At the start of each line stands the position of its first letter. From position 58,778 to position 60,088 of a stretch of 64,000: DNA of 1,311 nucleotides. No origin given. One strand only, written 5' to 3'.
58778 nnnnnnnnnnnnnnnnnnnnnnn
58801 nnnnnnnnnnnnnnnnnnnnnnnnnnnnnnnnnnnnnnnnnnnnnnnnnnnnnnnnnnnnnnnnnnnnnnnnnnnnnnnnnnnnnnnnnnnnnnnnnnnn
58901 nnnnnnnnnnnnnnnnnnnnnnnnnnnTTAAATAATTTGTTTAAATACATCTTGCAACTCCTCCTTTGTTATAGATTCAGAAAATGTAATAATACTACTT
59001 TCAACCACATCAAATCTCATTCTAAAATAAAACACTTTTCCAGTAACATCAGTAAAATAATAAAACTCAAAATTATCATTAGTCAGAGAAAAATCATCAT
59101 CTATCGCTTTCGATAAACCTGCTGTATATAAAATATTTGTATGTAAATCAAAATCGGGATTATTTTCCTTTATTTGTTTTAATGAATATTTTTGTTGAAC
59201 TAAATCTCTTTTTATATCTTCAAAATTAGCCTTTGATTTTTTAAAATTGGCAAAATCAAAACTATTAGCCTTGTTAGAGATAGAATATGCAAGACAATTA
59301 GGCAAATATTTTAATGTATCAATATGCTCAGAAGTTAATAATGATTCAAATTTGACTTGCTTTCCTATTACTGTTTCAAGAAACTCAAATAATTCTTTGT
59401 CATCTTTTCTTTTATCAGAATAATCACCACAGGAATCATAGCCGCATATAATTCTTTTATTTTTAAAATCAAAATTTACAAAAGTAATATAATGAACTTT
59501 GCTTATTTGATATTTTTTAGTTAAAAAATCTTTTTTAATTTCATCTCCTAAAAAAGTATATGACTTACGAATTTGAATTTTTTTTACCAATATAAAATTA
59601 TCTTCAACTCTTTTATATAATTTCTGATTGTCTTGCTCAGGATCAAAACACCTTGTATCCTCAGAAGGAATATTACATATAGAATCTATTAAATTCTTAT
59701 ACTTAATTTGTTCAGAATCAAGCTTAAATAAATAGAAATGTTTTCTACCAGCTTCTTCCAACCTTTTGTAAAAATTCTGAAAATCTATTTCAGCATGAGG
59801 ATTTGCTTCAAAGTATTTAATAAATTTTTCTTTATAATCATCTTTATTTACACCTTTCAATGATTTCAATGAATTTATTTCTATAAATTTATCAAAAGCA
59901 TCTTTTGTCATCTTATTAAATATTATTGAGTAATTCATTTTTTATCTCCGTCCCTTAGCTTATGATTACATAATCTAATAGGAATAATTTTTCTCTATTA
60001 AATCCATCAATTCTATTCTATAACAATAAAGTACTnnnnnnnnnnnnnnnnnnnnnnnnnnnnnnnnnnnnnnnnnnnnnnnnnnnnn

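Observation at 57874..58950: Atypical cyclase architecture: wHTH-C4 Zn ribbon-class III cyclase with a divergent catalytic helix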

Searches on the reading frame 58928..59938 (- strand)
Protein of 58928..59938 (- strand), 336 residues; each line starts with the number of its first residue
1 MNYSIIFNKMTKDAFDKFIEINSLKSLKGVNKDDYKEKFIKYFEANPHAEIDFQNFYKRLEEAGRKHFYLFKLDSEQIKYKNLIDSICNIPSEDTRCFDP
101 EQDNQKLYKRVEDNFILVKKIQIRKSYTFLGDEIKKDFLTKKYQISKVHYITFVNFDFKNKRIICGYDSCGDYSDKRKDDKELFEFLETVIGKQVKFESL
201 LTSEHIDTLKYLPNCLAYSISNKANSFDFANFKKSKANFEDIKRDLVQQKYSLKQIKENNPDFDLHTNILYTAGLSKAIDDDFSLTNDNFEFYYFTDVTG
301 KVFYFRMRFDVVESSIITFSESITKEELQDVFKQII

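Call 3: search_protein_families(library=pfam, proteins=[window:58928-59938:-], max_evalue=1)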
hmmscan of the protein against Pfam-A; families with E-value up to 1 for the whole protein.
window:58928-59938:- (336 aa): 2 families
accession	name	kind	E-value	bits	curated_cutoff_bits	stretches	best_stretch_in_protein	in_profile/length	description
PF20770.3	PAN2_N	-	0.091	12.3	26.6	1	207-279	131-201/301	PAN2 N-terminal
PF16525.10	MHB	-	0.097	13.3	27.4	1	24-56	33-65/77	Haemophore, haem-binding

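Call 4: search_protein_families(library=padloc, proteins=[window:58928-59938:-], max_evalue=1)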
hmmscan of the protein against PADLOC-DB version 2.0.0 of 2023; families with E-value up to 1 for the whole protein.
window:58928-59938:- (336 aa): 0 families

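Call 7: search_protein_families(library=ncbifam, proteins=[window:58928-59938:-], max_evalue=1)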
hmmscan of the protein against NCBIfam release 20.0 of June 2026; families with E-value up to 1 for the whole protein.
window:58928-59938:- (336 aa): 1 family
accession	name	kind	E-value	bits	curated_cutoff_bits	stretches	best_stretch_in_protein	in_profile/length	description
NF009265.0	PRK12622.1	equivalog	0.062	13.4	145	1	220-289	25-96/135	flagellar basal body rod protein FlgB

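Call 11: find_homologous_proteins(query=window:58928-59938:-, max_evalue=0.001)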
Query window:58928-59938:- (336 aa): 16 proteins with E <= 0.001 among 1269 candidates.
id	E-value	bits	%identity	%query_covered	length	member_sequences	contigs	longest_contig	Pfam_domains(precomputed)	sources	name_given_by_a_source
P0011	1.6e-215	732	100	100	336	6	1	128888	-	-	-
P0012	5.5e-176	602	82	100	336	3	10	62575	-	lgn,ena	-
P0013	5.3e-155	534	72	100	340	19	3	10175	-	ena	-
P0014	9.5e-152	523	71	100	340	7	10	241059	-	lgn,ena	-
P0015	2.4e-129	449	61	100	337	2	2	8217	-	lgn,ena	-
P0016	7.6e-120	418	68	84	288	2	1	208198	-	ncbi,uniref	ncbi:hypothetical protein [Treponema sp.]|uniref:hypothetical protein n=1 Tax=Treponema sp. TaxID=16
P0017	1.1e-111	391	57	100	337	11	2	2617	-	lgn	-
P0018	2.5e-111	390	57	100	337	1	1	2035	-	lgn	-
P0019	2.0e-107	377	59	87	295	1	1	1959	-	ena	-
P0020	1.0e-105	372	54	100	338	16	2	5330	-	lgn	-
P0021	1.4e-92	328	50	100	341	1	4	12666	-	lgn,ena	-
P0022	3.1e-91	324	48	100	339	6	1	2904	-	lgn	-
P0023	9.1e-89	316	47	100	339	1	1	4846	-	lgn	-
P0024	2.8e-85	304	48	100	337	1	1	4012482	-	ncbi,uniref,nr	ncbi:hypothetical protein EXM22_02040 [Oceanispirochaeta crateris]|uniref:Uncharacterized protein n=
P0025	1.4e-78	282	43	100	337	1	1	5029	-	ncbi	-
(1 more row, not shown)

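Call 17: find_encoding_contigs(protein=P0024, flank=8000, max_places=3)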
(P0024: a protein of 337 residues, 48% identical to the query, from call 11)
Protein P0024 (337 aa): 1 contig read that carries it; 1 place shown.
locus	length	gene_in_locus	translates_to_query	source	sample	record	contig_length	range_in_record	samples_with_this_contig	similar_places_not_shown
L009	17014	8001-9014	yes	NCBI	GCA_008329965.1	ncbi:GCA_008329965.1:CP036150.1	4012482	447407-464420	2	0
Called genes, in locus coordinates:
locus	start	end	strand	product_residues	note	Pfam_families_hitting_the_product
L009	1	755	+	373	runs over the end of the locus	PF03235:GmrSD_N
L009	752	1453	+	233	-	PF18737:HEPN_MAE_28990, PF18735:HEPN_RiboL-PSP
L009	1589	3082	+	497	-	PF18733:HEPN_LA2681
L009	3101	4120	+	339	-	-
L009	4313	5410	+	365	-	PF13784:Fic_N, PF02661:Fic, PF21248:SoFic-like_C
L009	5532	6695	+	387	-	PF08239:SH3_3 (weak)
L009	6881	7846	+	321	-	PF02661:Fic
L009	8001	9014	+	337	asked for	-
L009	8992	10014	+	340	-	-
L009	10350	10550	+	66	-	PF09957:VapB_antitoxin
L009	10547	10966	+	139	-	PF01850:PIN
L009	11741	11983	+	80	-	PF02604:PhdYeFM_antitox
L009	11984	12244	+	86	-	PF05016:ParE_toxin, PF06769:YoeB_toxin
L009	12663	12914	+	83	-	PF05973:Gp49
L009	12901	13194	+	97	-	PF13744:HTH_37, PF12844:HTH_19 (weak), PF13560:HTH_31, PF01381:HTH_3, PF13443:HTH_26 (weak)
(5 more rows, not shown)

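Call 35: predict_structure(alignment_id=A3)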
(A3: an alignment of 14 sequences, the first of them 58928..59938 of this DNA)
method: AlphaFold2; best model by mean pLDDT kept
length: 336 residues; sequences in the alignment: 14
mean_pLDDT: 84.0   pTM: 0.83
mean pLDDT of the five models: 84.0, 82.7, 81.3, 74.2, 70.5
residues with pLDDT >= 90: 187; 70-90: 96; 50-70: 18; < 50: 35
segments of 3 or more residues with pLDDT < 50: 224-233, 261-263, 265-270, 275-286
pLDDT, mean of each block of 10 residues (from residue 1): 92 94 91 95 94 94 93 94 96 92 96 95 93 88 93 96 94 84 96 92 80 74 47 59 84 66 47 48 54 87 89 88 90 85
secondary structure, 60 per line:
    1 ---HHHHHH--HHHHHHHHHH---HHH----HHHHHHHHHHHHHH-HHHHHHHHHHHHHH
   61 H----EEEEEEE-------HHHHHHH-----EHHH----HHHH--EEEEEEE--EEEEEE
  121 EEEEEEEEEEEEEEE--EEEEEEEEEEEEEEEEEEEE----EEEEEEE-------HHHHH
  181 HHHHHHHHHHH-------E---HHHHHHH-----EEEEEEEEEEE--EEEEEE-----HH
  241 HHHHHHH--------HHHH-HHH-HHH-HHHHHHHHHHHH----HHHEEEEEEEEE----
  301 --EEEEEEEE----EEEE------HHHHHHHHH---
elements in order: H4-9 H12-21 H32-45 H47-61 E66-72 H80-86 H100-103 E106-112 E115-135 E138-157 E162-168 H176-191 H203-209 E215-225 E228-233 H239-247 H256-259 H269-280 E288-296 E303-310 E315-318 H325-333

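Call 38: fold_search(model_id=the predicted structure, library=pdb)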
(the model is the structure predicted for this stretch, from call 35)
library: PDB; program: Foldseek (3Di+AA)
matches with E <= 10: 981; with E <= 0.001: 1
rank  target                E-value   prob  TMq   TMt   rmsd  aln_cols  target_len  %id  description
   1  2owl_B                9.9e-04  0.99  0.33  0.36   9.8       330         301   10  Crystal structure of E. coli RdgC (released 2007-03-20)
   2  7xho_N                3.1e-03  0.90  0.26  0.28  13.3       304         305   12  Structure of human inner kinetochore CCAN complex (released 2022-12-14)
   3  2owy_A                8.6e-03  0.89  0.31  0.33   9.5       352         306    9  The recombination-associated protein RdgC adopts a novel toroidal architecture for DNA binding (released 2007-11-20)
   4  7qoi_FI               3.6e-02  0.07  0.11  0.06  37.7       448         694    9  Unique vertex of the phicrAss001 virion (released 2023-03-29)
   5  7qog_A                4.0e-02  0.07  0.11  0.07  36.7       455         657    9  Portal protein assembly of the phicrAss001 virion with C12 symmetry imposed (released 2023-03-29)
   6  7qoi_FD               4.5e-02  0.08  0.11  0.06  37.9       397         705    8  Unique vertex of the phicrAss001 virion (released 2023-03-29)
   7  7qoi_FK               7.5e-02  0.06  0.10  0.07  38.2       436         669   10  Unique vertex of the phicrAss001 virion (released 2023-03-29)
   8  7qoi_FG               7.9e-02  0.06  0.11  0.07  37.8       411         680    8  Unique vertex of the phicrAss001 virion (released 2023-03-29)
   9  4e6f_A                8.4e-02  0.57  0.15  0.26   7.5       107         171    7  Crystal structure of a DUF4468 family protein (BACOVA_04320) from Bacteroides ovatus ATCC 8483 at 1.49 A resolution (released 2012-07-04)
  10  8yr0_A                8.9e-02  0.30  0.16  0.07  19.9       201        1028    8  Cryo-EM Structure of AdeG from Acinetobacter baumannii (released 2025-01-01)
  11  9r2r_A                8.9e-02  0.09  0.11  0.19  13.5       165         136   14  De novo designed M7 protein fold (released 2025-05-14)
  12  7qoi_FA               8.9e-02  0.06  0.12  0.07  37.5       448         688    9  Unique vertex of the phicrAss001 virion (released 2023-03-29)
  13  7qoi_FE               9.9e-02  0.06  0.11  0.07  37.8       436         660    9  Unique vertex of the phicrAss001 virion (released 2023-03-29)
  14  9l0d_B                1.0e-01  0.06  0.12  0.09  23.4       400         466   10  Cryo-EM structure of the human MON1A/CCZ1/C18orf8 complex (released 2025-03-19)
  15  4jhy                  1.2e-01  0.35  0.15  0.26   6.7       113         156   12  Crystal structure of a TBP-like protein (BDI_3606) from Parabacteroides distasonis ATCC 8503 at 1.90 A resolution (released 2013-04-03)
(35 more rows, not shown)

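Call 42: find_encoding_contigs(protein=P0016, flank=8000, max_places=2)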
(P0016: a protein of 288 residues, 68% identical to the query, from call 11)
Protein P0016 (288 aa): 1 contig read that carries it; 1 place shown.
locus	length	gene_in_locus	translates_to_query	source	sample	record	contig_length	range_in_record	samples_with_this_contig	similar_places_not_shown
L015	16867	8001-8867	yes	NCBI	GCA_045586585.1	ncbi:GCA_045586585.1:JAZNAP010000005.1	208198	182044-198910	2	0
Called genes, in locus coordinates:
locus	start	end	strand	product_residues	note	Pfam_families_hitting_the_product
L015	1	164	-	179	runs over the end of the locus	PF03167:UDG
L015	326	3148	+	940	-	PF04313:HSDR_N, PF00270:DEAD (weak), PF04851:ResIII, PF18766:SWI2_SNF2, PF22679:T1R_D3-like, PF12008:EcoR124_C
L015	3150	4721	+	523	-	PF12161:HsdM_N, PF02384:N6_Mtase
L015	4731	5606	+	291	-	PF02498:Bro-N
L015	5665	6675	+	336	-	PF13310:Virulence_RhuM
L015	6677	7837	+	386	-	PF01420:Methylase_S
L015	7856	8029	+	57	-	-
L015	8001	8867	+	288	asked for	-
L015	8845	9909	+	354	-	-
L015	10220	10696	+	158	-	PF01243:PNPOx_N, PF16242:Pyrid_ox_like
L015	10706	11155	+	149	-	PF12802:MarR_2, PF01047:MarR, PF13412:HTH_24 (faint)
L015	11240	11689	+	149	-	PF13673:Acetyltransf_10, PF00583:Acetyltransf_1, PF13508:Acetyltransf_7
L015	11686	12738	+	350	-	PF00144:Beta-lactamase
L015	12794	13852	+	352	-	PF01636:APH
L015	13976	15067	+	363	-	-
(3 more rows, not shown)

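Call 59: search_solved_structures(query=A3, max_evalue=10, show_alignments=0)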
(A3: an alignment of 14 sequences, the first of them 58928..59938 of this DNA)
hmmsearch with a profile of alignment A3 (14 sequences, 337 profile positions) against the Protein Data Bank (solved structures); distinct sequences matched with E-value up to 10: 4.
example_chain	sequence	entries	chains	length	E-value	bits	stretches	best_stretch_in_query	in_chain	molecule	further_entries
6dk9_A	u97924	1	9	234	1.8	11.1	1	245-294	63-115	DNA damage-inducible protein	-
6dka_A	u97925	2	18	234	1.8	11.1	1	245-294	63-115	DNA damage-inducible protein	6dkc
6dkd_A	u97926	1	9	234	1.8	11.1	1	245-294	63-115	DNA damage-inducible protein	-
9wxh_B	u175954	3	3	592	2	11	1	183-255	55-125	Cas10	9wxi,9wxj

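Call 72: search_protein_families(library=phrogs, proteins=[window:58928-59938:-], max_evalue=0.1)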
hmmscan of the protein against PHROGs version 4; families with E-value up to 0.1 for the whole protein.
window:58928-59938:- (336 aa): 1 family
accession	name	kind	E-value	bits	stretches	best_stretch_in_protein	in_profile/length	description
phrog_12861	-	unknown function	0.059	14.6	0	94-154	24-84/87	-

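Call 73: find_related_loci(query=A3, collection=viral_contigs, flank=6000)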
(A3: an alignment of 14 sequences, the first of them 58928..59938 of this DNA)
Query A3 (336 aa) in viral_contigs; peptide patterns used: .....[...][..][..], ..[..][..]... (x = any residue, [..] = any of these).
291 stretches matched a pattern, but none encodes a relative of the query by tblastn (E <= 1e-3).

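Call 74: find_related_loci(query=A3, collection=metagenome_contigs, flank=5000)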
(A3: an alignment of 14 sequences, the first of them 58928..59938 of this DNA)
Query A3 (336 aa) in metagenome_contigs; peptide patterns used: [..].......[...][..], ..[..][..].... (x = any residue, [..] = any of these).
376 stretches matched a pattern; 7 encode a relative of the query (tblastn E <= 1e-3); 7 distinct loci.
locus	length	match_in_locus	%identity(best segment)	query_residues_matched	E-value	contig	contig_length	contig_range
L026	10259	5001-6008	56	1-335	1e-116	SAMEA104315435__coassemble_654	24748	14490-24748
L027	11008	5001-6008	55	1-335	1e-115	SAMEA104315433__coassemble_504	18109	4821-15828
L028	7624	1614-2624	57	1-336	1e-114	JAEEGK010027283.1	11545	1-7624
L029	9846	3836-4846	57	1-336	5e-114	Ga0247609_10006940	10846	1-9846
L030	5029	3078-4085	43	1-335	1e-86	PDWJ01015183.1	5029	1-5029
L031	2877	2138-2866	57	1-242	2e-77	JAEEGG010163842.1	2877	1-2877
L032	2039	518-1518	43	1-335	1e-59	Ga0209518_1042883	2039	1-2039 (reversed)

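Call 77: search_protein_families(library=pfam, proteins=[L026:1187-2761:+, L026:2739-3776:+, L026:3777-4982:+, L026:7018-9078:+, L026:9071-10123:+, L029:5906-7072:+, L029:7206-8306:+, L029:8303-9088:+, L030:749-2524:+, L028:5884-7074:-], max_evalue=0.001)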
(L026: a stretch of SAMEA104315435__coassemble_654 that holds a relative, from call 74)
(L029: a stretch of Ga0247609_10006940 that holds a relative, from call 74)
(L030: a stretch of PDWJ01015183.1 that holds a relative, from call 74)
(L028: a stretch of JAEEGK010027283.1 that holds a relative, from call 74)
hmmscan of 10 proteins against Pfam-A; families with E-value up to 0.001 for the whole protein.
L026:1187-2761:+ (524 aa): 2 families
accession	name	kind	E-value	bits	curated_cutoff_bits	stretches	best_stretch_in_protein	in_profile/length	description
PF02384.22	N6_Mtase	-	7.6e-100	334.7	20.4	1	181-489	2-309/311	N-6 DNA Methylase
PF12161.14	HsdM_N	-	6.1e-16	59.7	24.5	1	18-169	1-134/135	HsdM N-terminal domain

L026:2739-3776:+ (345 aa): 2 families
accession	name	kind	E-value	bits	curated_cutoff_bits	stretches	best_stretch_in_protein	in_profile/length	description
PF06250.17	YhcG_C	-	7.2e-56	188.8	32.5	1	184-335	2-153/157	YhcG PDDEXK nuclease domain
PF17761.7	DUF1016_N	-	4.9e-43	146.9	32.8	1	26-159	2-137/137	DUF1016 N-terminal domain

L026:3777-4982:+ (401 aa): 1 family
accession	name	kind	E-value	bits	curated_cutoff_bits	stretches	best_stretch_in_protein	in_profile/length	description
PF01420.25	Methylase_S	-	1.7e-23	84.1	22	2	219-384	3-162/168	Type I restriction modification DNA specificity domain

L026:7018-9078:+ (686 aa): 3 families
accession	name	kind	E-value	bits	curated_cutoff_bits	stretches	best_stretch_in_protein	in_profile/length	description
PF13304.12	AAA_21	-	7.4e-14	52.9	27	1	372-581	220-304/304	AAA domain, putative AbiEii toxin, Type IV TA system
PF13175.12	AAA_15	-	2.1e-10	41.2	32.1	1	77-579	25-373/374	AAA ATPase domain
PF00005.33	ABC_tran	-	0.00042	21.3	25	0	78-99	14-35/137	ABC transporter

L026:9071-10123:+ (350 aa): 0 families

L029:5906-7072:+ (388 aa): 1 family
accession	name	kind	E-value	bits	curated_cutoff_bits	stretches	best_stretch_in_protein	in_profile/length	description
PF13391.12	HNH_2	-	7.6e-09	35.7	21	1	293-340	6-66/66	HNH endonuclease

L029:7206-8306:+ (366 aa): 2 families
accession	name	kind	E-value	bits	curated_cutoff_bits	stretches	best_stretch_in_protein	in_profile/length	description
PF13304.12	AAA_21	-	3.5e-13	50.7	27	1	43-320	3-303/304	AAA domain, putative AbiEii toxin, Type IV TA system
PF02463.25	SMC_N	-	1.9e-10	41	40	1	42-317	27-199/220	RecF/RecN/SMC N terminal domain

L029:8303-9088:+ (261 aa): 0 families

L030:749-2524:+ (591 aa): 1 family
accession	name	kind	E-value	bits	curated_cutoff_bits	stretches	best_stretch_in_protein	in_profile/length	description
PF09479.16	Flg_new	-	8.8e-30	103.1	27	2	114-182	3-65/65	Listeria-Bacteroides repeat domain (List_Bact_rpt)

L028:5884-7074:- (396 aa): 3 families
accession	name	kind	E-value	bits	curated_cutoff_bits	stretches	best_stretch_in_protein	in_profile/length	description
PF14622.11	Ribonucleas_3_3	-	2.5e-19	70.2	35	1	30-151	1-110/128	Ribonuclease-III-like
PF00636.31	Ribonuclease_3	-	2.1e-15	57.8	27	1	54-152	1-101/102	Ribonuclease III domain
PF00035.32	dsrm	-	2.7e-07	31.5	23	1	283-348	1-64/66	Double-stranded RNA binding motif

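Call 83: search_dna_similar(query=window:58928-59938:-, collection=plasmids, mode=protein, max_evalue=0.001, max_rows=10)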
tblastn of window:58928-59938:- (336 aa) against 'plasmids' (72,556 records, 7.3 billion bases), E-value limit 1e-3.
No match.
